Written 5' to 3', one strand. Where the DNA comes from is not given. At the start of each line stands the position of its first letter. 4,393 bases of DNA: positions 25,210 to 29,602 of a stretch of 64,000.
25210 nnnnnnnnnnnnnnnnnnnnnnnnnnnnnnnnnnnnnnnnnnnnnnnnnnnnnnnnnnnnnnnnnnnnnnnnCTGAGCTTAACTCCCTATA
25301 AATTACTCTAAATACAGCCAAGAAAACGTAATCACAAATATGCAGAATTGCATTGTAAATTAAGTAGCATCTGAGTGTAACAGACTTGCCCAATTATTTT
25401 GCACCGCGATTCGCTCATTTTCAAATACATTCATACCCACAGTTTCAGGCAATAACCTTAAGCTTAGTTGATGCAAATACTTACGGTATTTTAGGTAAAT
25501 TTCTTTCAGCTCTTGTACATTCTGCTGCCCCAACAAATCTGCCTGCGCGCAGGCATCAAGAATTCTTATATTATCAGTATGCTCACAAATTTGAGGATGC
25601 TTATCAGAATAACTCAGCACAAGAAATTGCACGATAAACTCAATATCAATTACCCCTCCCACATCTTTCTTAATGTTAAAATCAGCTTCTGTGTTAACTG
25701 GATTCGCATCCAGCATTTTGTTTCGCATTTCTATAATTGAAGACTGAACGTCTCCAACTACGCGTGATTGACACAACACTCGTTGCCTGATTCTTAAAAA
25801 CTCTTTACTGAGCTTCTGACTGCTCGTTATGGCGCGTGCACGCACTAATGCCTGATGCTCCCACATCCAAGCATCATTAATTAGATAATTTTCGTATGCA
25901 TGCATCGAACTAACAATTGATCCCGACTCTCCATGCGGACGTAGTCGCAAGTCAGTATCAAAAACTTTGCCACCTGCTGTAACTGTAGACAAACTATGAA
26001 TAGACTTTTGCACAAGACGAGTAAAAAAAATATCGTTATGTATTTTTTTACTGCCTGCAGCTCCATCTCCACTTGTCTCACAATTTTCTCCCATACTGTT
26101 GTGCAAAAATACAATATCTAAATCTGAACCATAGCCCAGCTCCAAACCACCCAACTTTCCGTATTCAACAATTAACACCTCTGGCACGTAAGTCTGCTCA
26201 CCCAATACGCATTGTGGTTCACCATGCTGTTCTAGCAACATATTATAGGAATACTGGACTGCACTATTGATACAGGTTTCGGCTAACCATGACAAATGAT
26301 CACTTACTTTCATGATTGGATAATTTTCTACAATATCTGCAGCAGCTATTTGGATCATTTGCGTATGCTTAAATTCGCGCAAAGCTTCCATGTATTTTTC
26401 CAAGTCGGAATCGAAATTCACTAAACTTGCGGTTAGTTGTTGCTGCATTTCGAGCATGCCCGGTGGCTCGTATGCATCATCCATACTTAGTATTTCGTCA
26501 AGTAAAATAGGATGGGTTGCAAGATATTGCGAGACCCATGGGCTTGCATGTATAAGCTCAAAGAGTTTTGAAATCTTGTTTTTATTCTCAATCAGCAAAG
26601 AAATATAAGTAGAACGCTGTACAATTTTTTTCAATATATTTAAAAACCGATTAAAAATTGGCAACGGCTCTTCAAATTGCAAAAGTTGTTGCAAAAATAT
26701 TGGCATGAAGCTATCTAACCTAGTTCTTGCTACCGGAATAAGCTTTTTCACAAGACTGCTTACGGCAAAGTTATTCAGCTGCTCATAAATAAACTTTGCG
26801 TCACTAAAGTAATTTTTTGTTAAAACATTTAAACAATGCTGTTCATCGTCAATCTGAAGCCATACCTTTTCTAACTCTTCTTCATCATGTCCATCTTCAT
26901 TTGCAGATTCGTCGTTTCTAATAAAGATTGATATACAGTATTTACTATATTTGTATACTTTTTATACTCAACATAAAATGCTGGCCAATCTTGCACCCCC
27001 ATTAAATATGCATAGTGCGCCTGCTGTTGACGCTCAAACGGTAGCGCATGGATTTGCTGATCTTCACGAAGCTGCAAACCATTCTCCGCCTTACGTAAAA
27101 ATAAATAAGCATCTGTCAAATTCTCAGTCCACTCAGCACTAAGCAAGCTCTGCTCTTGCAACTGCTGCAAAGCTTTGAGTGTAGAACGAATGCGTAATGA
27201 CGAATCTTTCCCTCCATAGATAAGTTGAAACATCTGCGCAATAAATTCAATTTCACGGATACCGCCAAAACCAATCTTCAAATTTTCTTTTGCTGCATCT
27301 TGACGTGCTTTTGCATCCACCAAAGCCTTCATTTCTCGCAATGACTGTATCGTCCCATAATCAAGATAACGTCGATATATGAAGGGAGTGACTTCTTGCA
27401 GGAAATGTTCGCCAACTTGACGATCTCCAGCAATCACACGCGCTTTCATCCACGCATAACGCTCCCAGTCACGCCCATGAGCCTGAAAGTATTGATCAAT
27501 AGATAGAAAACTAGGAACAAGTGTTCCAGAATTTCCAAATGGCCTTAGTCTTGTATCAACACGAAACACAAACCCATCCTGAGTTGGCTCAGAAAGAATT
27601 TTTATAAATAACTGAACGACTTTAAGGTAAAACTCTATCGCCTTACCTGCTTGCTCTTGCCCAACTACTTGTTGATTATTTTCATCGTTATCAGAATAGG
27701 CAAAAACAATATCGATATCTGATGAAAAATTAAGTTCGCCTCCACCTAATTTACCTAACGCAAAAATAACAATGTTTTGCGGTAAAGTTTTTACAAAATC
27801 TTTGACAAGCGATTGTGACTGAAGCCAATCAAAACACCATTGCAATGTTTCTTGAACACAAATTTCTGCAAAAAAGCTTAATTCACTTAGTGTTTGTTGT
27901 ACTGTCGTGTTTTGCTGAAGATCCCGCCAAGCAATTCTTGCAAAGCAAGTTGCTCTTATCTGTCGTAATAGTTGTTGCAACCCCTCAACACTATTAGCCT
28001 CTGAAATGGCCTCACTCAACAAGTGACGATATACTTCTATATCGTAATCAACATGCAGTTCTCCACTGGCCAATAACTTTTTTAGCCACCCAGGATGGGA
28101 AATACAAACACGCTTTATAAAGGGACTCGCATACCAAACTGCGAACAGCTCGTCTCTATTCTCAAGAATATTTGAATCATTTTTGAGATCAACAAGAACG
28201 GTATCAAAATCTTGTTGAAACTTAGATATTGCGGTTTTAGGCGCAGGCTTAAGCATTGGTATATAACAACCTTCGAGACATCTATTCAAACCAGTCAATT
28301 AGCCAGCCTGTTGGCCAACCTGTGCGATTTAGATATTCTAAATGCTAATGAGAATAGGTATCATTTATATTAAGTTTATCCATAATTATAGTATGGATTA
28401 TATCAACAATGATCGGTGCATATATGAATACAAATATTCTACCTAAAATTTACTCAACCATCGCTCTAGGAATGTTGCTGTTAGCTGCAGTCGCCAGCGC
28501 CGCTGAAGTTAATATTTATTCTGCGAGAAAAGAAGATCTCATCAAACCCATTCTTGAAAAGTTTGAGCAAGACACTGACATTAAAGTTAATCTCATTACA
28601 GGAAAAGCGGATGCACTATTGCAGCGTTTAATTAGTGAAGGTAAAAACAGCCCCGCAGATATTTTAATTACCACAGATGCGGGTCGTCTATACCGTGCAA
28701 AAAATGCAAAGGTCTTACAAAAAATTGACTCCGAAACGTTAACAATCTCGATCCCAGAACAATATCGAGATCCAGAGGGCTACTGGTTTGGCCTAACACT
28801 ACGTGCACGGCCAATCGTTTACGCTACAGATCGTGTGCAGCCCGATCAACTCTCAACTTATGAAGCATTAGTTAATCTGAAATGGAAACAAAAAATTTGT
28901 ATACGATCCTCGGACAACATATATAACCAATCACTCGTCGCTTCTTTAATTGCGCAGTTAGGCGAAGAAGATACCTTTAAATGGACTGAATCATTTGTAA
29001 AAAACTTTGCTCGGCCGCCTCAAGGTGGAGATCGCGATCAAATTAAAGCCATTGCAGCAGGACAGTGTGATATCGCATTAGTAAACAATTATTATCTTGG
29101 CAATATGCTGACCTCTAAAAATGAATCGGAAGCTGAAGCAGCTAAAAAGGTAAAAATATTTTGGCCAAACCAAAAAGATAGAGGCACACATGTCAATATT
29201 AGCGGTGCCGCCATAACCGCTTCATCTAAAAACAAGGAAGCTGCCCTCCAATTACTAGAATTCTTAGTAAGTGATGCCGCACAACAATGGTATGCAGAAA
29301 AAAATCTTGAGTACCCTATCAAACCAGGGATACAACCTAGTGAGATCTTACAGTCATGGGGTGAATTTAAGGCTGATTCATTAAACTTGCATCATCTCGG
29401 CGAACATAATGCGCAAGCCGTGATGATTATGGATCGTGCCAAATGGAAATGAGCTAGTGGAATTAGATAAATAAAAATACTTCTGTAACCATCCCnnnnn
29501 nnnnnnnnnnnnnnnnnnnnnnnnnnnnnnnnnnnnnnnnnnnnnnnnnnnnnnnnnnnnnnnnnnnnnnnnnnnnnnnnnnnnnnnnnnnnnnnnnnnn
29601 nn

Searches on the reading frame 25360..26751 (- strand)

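Call 17: search_protein_families(library=pfam, max_evalue=1e-8, proteins=[window:25360-26751:-])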
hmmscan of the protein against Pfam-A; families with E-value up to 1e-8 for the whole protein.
window:25360-26751:- (463 aa): 1 family
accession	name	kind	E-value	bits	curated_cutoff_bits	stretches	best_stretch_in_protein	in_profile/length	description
PF03710.21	GlnE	-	1.6e-71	241.1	24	1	61-320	2-251/252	Glutamate-ammonia ligase adenylyltransferase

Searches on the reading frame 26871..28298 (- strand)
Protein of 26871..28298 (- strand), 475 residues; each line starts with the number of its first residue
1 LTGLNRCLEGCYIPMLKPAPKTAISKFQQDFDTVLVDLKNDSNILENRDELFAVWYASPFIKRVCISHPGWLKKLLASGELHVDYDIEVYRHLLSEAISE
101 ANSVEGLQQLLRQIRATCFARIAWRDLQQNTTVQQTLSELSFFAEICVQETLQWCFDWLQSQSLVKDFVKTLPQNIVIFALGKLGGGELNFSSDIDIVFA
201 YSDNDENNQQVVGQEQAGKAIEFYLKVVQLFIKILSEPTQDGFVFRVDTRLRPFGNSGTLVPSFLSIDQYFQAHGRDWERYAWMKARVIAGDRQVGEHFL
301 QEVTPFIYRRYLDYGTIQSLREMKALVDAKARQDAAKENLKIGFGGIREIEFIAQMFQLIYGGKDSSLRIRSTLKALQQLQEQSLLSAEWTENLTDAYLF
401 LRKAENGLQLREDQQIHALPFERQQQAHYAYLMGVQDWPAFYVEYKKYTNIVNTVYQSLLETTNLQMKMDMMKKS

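Call 17: search_protein_families(library=pfam, max_evalue=1e-8, proteins=[window:26871-28298:-])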
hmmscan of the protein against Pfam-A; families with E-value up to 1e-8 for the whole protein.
window:26871-28298:- (475 aa): 2 families
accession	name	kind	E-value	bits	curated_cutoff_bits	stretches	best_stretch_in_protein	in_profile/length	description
PF03710.21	GlnE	-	1.8e-63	214.7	24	1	50-301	3-251/252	Glutamate-ammonia ligase adenylyltransferase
PF08335.16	GlnD_UR_UTase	-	4.1e-26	92.1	21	1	322-459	2-140/141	GlnD PII-uridylyltransferase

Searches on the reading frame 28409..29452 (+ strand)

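Call 8: search_protein_families(library=ncbifam, proteins=[window:28409-29452:+], max_evalue=1e-10)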
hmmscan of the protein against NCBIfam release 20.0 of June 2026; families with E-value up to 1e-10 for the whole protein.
window:28409-29452:+ (347 aa): 4 families
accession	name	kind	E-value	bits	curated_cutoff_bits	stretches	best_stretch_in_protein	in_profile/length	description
TIGR03261.1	phnS2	equivalog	8.6e-20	71.1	392.75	1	17-298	6-282/334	putative 2-aminoethylphosphonate ABC transporter substrate-binding protein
NF011620.1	PRK15046.1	equivalog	1.6e-17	63.3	310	1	25-311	18-297/334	2-aminoethylphosphonate ABC transporter substrate-binding protein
TIGR01254.1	sfuA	subfamily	1.2e-14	54.3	93.4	1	45-310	20-274/306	thiamine ABC transporter substrate-binding protein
TIGR03227.1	PhnS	equivalog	1.1e-12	47.5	395.3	1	25-311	28-307/360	2-aminoethylphosphonate ABC transporter substrate-binding protein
